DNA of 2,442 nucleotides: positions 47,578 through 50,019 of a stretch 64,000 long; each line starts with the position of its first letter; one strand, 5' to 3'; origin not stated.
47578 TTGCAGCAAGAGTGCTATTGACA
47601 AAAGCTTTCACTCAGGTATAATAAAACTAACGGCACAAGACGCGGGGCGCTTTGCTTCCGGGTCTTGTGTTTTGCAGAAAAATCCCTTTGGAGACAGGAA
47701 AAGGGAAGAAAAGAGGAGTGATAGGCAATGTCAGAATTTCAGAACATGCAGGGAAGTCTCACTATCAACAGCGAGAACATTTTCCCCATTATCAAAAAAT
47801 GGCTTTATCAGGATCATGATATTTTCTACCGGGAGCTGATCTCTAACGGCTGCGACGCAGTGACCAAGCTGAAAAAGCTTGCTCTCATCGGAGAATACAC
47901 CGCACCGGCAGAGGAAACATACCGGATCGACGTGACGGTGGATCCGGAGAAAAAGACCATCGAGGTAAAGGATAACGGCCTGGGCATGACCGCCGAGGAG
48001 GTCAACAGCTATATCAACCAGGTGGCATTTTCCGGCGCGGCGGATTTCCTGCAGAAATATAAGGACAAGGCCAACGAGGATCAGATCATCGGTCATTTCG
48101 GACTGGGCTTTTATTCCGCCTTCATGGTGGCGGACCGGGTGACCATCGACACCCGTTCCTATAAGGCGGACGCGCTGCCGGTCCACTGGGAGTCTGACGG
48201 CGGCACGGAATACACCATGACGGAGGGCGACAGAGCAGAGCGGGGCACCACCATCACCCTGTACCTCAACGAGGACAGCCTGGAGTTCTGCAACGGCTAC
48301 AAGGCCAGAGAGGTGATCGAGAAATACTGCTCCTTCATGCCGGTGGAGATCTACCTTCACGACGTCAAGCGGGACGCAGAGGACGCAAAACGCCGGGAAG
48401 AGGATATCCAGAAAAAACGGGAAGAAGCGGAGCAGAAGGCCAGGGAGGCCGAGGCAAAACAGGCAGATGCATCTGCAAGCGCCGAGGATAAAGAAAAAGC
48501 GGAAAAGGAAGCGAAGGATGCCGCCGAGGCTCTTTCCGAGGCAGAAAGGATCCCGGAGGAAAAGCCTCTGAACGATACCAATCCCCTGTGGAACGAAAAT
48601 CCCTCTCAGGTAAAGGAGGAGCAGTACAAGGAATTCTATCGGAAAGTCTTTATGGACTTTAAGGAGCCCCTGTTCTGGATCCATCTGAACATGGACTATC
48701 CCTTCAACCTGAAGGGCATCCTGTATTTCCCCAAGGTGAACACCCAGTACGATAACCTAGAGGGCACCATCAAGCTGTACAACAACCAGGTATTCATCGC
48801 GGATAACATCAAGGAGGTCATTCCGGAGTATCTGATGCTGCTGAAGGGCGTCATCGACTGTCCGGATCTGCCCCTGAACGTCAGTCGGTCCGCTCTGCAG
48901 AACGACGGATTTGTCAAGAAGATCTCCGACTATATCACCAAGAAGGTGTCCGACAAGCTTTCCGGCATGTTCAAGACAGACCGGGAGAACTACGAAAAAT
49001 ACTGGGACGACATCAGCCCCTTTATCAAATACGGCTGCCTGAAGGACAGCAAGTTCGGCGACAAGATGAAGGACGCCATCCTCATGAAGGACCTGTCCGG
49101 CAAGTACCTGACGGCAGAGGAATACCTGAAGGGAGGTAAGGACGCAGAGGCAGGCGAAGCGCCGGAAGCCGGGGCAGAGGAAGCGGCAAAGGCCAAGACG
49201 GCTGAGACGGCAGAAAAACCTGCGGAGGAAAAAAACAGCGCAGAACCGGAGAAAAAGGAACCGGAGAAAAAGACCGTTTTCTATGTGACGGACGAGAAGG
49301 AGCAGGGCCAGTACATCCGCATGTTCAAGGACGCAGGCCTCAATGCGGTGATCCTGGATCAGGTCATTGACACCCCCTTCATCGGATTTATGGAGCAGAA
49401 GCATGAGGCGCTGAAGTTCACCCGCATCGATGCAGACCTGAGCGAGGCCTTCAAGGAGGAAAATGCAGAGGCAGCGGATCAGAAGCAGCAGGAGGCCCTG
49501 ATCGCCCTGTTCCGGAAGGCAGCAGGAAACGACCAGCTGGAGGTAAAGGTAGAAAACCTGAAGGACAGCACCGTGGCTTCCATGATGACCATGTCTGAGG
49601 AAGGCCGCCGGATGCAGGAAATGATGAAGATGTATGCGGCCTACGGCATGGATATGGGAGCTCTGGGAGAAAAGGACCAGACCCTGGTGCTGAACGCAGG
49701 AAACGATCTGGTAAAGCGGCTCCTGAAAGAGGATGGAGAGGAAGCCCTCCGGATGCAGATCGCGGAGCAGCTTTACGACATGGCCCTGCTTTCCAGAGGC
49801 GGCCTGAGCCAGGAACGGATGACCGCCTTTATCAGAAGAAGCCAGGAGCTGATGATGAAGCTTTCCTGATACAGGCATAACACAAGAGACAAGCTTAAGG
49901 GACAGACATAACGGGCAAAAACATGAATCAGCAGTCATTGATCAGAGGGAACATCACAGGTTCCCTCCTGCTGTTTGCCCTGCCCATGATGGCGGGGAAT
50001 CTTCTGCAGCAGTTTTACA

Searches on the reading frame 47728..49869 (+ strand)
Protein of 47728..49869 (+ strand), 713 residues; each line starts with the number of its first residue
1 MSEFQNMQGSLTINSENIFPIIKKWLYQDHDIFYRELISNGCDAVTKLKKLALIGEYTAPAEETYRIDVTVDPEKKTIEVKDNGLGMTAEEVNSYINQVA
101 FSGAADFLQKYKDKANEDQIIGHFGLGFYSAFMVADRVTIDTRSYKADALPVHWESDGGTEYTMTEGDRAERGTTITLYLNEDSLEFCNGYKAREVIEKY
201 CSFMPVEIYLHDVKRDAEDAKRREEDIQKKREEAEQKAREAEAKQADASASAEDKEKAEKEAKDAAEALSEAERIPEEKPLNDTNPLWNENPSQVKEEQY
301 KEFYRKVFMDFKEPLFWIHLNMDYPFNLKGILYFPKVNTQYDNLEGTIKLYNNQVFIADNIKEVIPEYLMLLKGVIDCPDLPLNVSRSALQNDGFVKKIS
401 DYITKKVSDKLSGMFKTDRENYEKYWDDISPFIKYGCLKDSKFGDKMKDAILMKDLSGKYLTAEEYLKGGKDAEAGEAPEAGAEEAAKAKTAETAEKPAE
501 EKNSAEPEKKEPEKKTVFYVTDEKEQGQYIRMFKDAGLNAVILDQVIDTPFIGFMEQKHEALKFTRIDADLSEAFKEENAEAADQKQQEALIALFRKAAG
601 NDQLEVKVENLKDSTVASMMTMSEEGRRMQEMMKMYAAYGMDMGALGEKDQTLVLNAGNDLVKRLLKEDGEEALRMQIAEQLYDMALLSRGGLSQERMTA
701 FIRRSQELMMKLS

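Call 65: search_protein_families(library=pfam, proteins=[L157:6924-7601:+], max_evalue=0.01)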
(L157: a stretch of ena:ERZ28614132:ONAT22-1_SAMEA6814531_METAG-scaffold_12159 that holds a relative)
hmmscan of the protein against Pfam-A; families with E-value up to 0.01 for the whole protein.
L157:6924-7601:+ (225 aa): 2 families
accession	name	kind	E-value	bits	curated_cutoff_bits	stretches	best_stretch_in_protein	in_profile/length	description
PF02223.23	Thymidylate_kin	-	8.6e-17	61.8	27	1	7-195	1-172/185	Thymidylate kinase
PF01712.25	dNK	-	1.9e-08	34.7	27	1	5-219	1-199/203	Deoxynucleoside kinase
